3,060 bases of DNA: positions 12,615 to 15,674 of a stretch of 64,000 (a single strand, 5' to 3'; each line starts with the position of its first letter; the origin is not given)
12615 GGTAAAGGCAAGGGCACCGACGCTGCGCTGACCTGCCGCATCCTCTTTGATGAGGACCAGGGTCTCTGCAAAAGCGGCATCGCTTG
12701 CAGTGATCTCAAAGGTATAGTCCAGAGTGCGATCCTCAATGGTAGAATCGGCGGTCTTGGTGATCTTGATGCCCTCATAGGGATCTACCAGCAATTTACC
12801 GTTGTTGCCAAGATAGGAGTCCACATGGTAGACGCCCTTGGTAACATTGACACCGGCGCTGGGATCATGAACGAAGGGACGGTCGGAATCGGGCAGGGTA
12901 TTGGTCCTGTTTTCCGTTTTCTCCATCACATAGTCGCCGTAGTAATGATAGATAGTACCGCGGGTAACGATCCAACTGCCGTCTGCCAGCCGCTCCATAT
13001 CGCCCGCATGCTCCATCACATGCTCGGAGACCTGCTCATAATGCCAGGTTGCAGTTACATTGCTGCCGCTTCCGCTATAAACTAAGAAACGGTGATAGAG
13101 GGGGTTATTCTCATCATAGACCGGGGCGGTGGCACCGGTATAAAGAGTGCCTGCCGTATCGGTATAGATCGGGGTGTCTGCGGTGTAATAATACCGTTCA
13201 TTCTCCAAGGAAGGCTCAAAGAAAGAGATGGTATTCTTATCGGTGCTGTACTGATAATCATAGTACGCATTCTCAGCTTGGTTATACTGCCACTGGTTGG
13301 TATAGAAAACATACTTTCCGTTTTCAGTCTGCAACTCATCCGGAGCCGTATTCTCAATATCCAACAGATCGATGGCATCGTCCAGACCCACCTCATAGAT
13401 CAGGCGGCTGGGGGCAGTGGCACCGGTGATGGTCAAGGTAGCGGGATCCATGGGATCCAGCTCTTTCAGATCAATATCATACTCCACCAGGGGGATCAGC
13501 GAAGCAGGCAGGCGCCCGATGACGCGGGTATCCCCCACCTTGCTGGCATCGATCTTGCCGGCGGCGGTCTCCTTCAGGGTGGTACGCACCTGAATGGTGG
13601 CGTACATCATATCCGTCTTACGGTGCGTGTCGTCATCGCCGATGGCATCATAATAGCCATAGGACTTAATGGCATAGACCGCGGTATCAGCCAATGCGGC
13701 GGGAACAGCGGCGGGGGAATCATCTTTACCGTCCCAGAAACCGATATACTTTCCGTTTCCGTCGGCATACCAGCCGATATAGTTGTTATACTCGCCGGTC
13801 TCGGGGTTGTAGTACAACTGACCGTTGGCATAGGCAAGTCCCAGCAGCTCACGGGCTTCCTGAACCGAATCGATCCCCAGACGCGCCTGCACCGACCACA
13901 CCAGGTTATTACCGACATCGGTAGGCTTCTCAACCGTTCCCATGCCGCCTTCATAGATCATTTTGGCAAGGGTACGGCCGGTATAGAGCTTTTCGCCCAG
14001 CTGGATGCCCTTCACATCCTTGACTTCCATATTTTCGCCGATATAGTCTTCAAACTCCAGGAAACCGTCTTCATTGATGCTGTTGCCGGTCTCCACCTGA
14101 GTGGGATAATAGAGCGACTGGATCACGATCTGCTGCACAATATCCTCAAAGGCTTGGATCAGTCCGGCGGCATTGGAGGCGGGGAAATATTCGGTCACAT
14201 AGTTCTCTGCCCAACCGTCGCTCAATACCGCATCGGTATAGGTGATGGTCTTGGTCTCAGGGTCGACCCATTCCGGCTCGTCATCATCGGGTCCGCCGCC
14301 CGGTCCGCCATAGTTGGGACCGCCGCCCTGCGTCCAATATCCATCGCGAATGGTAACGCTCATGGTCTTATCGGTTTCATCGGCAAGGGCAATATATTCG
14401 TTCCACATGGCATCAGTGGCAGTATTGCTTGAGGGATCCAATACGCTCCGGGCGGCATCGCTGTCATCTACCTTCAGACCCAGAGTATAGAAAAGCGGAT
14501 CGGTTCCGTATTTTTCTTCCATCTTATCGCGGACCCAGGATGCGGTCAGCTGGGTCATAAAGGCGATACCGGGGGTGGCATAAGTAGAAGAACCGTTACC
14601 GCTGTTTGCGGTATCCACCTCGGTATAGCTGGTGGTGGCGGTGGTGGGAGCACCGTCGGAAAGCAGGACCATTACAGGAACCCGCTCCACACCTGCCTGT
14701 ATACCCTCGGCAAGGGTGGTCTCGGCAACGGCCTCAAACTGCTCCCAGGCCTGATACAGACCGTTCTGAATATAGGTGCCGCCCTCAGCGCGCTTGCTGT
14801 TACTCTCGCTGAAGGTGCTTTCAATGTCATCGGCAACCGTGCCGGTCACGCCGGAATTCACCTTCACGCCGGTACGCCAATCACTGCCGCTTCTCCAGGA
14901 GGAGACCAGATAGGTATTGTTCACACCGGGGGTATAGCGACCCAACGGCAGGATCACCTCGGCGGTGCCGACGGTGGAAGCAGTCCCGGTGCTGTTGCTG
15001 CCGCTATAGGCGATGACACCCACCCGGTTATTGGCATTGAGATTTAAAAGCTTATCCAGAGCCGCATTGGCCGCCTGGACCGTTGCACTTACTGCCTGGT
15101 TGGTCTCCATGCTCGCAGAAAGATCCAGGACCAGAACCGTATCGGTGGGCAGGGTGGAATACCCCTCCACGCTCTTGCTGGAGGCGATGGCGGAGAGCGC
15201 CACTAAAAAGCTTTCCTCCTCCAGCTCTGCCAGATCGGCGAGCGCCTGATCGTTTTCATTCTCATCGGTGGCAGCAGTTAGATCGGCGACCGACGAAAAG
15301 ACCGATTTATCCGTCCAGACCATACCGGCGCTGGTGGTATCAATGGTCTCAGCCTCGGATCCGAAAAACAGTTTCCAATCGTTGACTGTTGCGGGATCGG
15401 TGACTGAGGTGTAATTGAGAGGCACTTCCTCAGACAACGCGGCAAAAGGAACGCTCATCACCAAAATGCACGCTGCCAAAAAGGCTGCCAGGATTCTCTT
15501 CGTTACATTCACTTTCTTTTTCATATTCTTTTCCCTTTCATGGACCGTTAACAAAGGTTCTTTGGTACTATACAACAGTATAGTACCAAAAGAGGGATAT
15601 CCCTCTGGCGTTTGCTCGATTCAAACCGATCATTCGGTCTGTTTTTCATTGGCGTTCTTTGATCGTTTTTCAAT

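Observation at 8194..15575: A 7.3-kb VWA/pilin-repeat adhesin gene split by a single-base frameshift inside a repeat domain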

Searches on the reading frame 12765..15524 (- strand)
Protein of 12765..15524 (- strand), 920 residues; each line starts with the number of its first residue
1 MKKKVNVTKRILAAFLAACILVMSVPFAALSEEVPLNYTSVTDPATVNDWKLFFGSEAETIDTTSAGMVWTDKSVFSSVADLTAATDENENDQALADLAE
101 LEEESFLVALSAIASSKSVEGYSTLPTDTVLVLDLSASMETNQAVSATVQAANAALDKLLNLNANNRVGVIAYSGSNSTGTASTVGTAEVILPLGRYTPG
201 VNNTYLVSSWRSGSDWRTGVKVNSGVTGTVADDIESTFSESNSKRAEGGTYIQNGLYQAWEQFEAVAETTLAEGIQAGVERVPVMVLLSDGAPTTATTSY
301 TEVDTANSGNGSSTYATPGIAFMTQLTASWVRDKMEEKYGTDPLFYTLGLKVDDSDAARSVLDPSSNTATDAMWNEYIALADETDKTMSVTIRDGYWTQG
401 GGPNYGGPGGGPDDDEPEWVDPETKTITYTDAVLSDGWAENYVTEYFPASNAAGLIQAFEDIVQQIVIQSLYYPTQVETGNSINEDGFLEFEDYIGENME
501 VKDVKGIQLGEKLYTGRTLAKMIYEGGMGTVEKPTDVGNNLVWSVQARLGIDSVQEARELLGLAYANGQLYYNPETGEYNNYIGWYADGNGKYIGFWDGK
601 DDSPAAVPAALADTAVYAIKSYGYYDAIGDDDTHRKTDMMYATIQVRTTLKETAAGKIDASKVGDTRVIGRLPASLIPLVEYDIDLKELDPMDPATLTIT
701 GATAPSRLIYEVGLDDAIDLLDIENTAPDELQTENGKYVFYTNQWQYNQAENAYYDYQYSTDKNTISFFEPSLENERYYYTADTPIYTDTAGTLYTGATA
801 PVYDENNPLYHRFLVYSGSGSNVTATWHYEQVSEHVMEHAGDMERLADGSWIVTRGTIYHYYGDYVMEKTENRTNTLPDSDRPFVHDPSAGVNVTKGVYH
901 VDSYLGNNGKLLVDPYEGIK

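Call 58: predict_structure(alignment_id=A1)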
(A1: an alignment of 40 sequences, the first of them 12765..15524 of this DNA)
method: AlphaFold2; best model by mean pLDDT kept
length: 920 residues; sequences in the alignment: 40
mean_pLDDT: 83.1   pTM: 0.73
mean pLDDT of the five models: 83.1, 82.0, 80.5, 79.6, 77.5
residues with pLDDT >= 90: 345; 70-90: 442; 50-70: 96; < 50: 37
segments of 3 or more residues with pLDDT < 50: 26-34, 405-408, 477-485, 750-754
pLDDT, mean of each block of 10 residues (from residue 1): 55 74 51 63 91 72 85 91 76 65 87 86 85 89 86 91 91 77 80 95 93 89 92 87 89 94 91 76 91 89 86 87 95 92 88 84 87 92 92 83 48 67 93 84 86 82 71 51 56 94 90 87 84 77 83 86 92 92 93 92 93 95 78 65 93 87 93 83 84 89 89 90 87 91 78 58 86 76 89 91 90 87 89 83 88 83 75 90 70 56 90 73
secondary structure, 60 per line:
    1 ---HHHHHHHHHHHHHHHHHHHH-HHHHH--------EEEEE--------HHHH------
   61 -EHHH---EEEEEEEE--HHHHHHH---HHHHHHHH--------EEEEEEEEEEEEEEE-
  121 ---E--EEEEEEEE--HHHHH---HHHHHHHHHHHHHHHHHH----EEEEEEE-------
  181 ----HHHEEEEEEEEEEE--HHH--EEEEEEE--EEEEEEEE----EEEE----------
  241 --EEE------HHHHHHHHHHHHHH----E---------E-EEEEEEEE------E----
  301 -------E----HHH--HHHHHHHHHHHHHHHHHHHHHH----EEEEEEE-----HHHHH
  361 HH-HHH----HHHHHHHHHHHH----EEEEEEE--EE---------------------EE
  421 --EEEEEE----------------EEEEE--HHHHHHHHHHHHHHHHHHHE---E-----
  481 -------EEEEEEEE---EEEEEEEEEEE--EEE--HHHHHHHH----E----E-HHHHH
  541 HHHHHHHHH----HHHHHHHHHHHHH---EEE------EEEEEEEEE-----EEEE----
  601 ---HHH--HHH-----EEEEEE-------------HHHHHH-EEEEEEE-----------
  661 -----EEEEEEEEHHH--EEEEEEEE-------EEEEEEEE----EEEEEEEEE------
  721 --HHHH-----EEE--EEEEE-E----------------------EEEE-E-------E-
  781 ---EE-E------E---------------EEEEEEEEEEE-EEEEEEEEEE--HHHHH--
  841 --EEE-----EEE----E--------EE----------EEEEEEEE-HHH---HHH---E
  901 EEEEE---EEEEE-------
elements in order (helices of 4 or more, strands of 3 or more residues): H4-23 H25-29 E38-42 H51-54 E69-76 H79-85 H89-96 E105-119 E127-134 H137-141 H145-162 E167-173 E188-198 E206-212 E215-222 E227-230 E243-245 H252-265 E282-289 H318-339 E344-350 H356-362 H371-382 E387-393 E423-428 E445-449 H452-470 E488-495 E499-509 E512-514 H517-524 H536-549 H554-566 E570-572 E579-587 E593-596 E617-622 H636-641 E643-649 E666-673 E679-686 E694-701 E706-714 H723-726 E732-734 E737-741 E766-769 E810-820 E822-831 H834-838 E843-845 E851-853 E879-886 E900-905 E909-913
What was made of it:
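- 15432..15524 (-): Sec-type signal peptide (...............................). The model has a helix at residues 4-23 (call 58).
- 12768..15431 (-): Adhesive head, residues about 32-919, containing a VWA domain with large insertions. The MIDAS motif DLSAS lies at 15111-15125. T250 and D290 are invariant, and D134, S136 and S138 are conserved in at least 90% of the 40 aligned homologues. The AF2 model has pLDDT 83 (call 58).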

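Call 60: fold_search(model_id=the predicted structure, library=pdb)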
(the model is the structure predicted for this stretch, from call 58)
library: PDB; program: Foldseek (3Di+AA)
matches with E <= 10: 406; with E <= 0.001: 22
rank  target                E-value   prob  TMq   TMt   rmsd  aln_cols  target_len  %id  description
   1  7w6b                  1.1e-10  1.00  0.25  0.29  29.0       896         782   11  Crystal Structure of PitA from pilus islet-2 of Streptococcus oralis (released 2022-06-01)
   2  6m48_A                9.2e-08  1.00  0.22  0.24  35.2       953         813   11  Crystal structure of pilus adhesin, SpaC from Lactobacillus rhamnosus GG - P21212 form (released 2020-07-29)
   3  6m3y                  1.3e-07  1.00  0.22  0.24  35.7       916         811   10  Crystal structure of pilus adhesin, SpaC from Lactobacillus rhamnosus GG - open conformation (released 2020-07-29)
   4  6m48_B                1.6e-07  1.00  0.22  0.24  35.1       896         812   11  Crystal structure of pilus adhesin, SpaC from Lactobacillus rhamnosus GG - P21212 form (released 2020-07-29)
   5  2ww8                  3.6e-07  1.00  0.18  0.20  39.2       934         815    9  Structure of the pilus adhesin (RrgA) from Streptococcus pneumoniae (released 2010-01-19)
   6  3txa                  1.0e-06  0.99  0.15  0.22  22.4       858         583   13  Structural Analysis of Adhesive Tip pilin, GBS104 from Group B Streptococcus agalactiae (released 2013-03-27)
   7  9rt4_C1               4.8e-05  1.00  0.13  0.38  19.8       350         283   12  NetF - ANTXR2 local refinement focused (released 2026-02-18)
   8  4cnb_A                9.2e-05  1.00  0.13  0.28   7.0       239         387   13  Structure of proximal thread matrix protein 1 (PTMP1) from the mussel byssus - Crystal form 2 (released 2014-03-12)
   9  4cnb_B                1.2e-04  1.00  0.12  0.27   7.2       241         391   13  Structure of proximal thread matrix protein 1 (PTMP1) from the mussel byssus - Crystal form 2 (released 2014-03-12)
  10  3zdx_D                2.0e-04  0.85  0.11  0.20  22.4       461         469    8  Integrin alphaIIB beta3 headpiece and RGD peptide complex (released 2013-06-05)
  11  8ft6                  3.1e-04  1.00  0.15  0.47   6.5       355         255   13  The von Willebrand factor A domain of human capillary morphogenesis gene II, flexibly fused to the 1TEL crystallization  (released 2023-03-22)
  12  3ze2_D                3.4e-04  0.99  0.14  0.30  15.7       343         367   10  Integrin alphaIIB beta3 headpiece and RGD peptide complex (released 2013-06-05)
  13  8oxz_Q                4.0e-04  0.93  0.13  0.21  22.1       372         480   12  Rat alpha5beta1 integrin, headpiece (released 2024-11-13)
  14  4cn9_B                5.3e-04  1.00  0.13  0.27   7.3       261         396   12  structure of proximal thread matrix protein 1 (PTMP1) from the mussel byssus with zinc occupied MIDAS motif (released 2014-03-12)
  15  4g1e_B                5.3e-04  0.97  0.14  0.17  18.6       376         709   10  Crystal structure of integrin alpha V beta 3 with coil-coiled tag. (released 2012-12-12)
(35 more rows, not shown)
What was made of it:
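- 12768..15431 (-): Foldseek finds PitA, SpaC, RrgA and GBS104 (call 60).
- Closest known: VWA-containing pilus tip adhesins of Gram-positive bacteria: PitA. Same: These are the best structural matches to the predicted head, with Foldseek E-values of 1e-10 to 1e-6 (call 60).
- The head model has pLDDT 83, and Foldseek hits PitA (1e-10), SpaC, RrgA and GBS104 (calls 58, 60).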
